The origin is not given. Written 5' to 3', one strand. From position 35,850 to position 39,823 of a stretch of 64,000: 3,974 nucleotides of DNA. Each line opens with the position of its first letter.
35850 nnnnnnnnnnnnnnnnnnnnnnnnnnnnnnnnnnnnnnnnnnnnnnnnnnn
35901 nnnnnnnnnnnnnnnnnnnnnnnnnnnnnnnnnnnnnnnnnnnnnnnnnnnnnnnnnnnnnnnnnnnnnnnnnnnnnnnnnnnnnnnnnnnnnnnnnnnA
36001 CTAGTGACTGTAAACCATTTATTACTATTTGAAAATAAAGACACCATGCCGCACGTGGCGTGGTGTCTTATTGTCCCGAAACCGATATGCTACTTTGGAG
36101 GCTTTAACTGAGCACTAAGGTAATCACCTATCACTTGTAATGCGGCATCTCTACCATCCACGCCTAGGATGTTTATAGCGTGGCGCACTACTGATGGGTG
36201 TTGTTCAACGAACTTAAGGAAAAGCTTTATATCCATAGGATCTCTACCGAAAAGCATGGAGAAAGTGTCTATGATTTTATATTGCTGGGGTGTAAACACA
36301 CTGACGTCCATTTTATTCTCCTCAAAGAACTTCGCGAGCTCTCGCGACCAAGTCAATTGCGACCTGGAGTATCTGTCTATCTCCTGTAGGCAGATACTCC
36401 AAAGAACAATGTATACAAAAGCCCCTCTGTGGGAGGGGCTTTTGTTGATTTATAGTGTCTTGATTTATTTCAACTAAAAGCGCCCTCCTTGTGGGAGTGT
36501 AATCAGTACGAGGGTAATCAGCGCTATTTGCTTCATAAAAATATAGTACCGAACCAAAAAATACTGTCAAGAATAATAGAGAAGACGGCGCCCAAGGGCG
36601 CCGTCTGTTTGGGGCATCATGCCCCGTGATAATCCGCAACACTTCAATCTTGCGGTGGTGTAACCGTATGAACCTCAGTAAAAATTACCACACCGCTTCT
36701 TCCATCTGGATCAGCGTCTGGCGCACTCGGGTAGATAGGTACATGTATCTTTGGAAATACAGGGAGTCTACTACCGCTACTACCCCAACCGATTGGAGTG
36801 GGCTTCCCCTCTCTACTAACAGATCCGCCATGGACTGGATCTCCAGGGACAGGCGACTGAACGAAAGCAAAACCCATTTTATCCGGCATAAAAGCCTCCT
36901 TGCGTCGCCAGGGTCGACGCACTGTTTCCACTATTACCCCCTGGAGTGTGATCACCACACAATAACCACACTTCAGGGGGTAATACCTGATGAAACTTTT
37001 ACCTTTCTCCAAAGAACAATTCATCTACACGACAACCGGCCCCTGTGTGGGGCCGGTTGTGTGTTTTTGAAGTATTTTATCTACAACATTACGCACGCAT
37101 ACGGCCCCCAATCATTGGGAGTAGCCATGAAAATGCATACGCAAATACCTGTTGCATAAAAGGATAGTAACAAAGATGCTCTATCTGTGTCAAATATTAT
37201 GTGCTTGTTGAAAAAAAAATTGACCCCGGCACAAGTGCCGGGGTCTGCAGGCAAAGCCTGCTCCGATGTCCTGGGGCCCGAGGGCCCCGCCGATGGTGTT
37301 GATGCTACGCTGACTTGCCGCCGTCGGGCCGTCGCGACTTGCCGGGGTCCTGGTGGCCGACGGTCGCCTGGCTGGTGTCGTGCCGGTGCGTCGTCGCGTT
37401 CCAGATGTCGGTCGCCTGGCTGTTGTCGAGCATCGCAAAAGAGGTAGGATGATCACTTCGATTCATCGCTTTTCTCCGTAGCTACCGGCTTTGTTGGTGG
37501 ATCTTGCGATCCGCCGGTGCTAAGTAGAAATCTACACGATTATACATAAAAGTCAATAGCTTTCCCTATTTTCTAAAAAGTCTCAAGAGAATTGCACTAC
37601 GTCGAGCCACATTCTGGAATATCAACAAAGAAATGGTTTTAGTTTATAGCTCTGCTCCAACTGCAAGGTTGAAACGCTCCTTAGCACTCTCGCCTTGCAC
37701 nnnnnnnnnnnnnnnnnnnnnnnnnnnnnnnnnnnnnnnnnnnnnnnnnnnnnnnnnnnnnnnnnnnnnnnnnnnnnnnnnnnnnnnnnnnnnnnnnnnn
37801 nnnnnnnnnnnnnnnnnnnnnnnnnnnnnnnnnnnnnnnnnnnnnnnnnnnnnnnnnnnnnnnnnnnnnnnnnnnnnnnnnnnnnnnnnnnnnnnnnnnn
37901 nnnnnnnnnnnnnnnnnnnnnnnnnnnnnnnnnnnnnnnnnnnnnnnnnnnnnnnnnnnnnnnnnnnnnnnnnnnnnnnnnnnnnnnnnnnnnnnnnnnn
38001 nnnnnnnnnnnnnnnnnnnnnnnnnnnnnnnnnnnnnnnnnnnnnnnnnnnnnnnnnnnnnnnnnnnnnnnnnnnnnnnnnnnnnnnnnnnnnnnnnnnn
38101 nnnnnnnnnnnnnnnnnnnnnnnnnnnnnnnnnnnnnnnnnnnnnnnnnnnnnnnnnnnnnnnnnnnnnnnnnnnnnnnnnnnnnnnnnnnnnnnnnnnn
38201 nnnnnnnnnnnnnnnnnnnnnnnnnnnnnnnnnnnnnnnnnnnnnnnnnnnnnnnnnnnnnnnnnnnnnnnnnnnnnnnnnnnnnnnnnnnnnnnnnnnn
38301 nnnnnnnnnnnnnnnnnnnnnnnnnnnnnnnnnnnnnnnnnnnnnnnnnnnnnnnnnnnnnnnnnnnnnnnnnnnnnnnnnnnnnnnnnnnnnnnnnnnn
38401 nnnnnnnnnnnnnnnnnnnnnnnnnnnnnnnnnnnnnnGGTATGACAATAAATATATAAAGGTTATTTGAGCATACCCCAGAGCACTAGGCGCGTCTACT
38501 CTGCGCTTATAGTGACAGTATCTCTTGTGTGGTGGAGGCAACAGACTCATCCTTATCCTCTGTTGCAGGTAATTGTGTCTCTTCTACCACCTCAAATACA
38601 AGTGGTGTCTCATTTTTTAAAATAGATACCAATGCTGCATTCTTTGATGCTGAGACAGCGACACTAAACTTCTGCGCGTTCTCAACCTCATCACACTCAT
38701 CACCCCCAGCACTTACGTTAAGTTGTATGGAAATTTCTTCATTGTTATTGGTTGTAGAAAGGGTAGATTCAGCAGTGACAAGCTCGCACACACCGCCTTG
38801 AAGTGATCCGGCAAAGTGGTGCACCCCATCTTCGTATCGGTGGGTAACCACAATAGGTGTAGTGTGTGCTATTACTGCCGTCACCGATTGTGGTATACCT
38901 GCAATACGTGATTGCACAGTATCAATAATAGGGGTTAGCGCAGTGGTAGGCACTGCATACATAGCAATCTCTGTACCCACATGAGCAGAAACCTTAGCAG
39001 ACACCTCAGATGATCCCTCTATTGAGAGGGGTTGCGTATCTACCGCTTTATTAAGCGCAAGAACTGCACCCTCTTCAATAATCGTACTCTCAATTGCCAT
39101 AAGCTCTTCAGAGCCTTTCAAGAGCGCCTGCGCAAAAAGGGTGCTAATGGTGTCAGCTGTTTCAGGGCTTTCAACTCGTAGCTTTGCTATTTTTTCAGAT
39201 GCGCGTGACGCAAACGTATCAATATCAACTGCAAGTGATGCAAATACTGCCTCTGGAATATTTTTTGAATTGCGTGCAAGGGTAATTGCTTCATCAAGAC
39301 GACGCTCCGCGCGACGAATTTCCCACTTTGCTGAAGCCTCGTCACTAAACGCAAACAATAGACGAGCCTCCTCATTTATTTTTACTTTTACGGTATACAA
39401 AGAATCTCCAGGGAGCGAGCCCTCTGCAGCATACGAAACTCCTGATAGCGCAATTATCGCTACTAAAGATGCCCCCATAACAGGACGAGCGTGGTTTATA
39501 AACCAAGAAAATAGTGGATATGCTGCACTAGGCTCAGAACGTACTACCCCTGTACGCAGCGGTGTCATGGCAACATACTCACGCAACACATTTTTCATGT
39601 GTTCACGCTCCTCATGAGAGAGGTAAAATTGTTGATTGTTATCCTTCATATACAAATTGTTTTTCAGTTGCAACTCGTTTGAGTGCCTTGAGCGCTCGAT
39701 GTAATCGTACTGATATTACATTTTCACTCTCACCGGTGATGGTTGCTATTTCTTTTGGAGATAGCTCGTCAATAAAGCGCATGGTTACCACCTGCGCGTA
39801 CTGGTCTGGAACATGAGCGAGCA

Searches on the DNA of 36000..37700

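Call 78: search_rna_families(source=window, start=36000, end=37700, threshold=evalue, max_evalue=1)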
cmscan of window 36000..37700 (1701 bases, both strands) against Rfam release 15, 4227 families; matches with E-value up to 1: 9.
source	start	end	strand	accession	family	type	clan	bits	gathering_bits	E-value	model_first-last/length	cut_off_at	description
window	37211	37299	-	RF02100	tfoR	Gene; sRNA;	-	27.3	70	0.00033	1-101/101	no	Translational regulator of tfoXVC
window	36926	36996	+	RF03454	mir-1267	Gene; miRNA;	-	26.8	70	0.0097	1-78/78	no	mir-1267 microRNA precursor family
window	36412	36537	-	RF01859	Phe_leader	Cis-reg; leader;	-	26.5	55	0.092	1-125/125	no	Phenylalanine leader peptide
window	36365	36451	+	RF01772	rnk_pseudo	Cis-reg; leader;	-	24.7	55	0.18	1-108/108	no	Pseudomonas rnk leader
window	36932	36985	-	RF03658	mir-2300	Gene; miRNA;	-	24.3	90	0.037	1-74/74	no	mir-2300 microRNA precursor family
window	36991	37065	+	RF00506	Thr_leader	Cis-reg; leader;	-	22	55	0.27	1-118/118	no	Threonine operon leader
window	37171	37246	+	RF01393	isrJ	Gene; sRNA;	-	22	37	0.29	1-75/75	no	isrJ Hfq binding RNA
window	36414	36547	-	RF04180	BTnc231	Gene; sRNA;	-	20.4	80.4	0.24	1-154/154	no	Bacteroides sRNA BTnc231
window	37214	37298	-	RF00021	Spot_42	Gene; sRNA;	-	20.4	80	0.51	1-115/115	no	Spot 42 RNA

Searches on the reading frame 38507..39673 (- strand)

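Call 55: search_protein_families(library=pfam, proteins=[window:38507-39673:-], max_evalue=0.001)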
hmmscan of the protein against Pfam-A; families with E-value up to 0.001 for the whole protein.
window:38507-39673:- (388 aa): 1 family
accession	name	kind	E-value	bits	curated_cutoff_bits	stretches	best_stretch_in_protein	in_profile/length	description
PF18915.5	DUF5667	-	3.5e-07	31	27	1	85-167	1-83/99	Domain of unknown function (DUF5667)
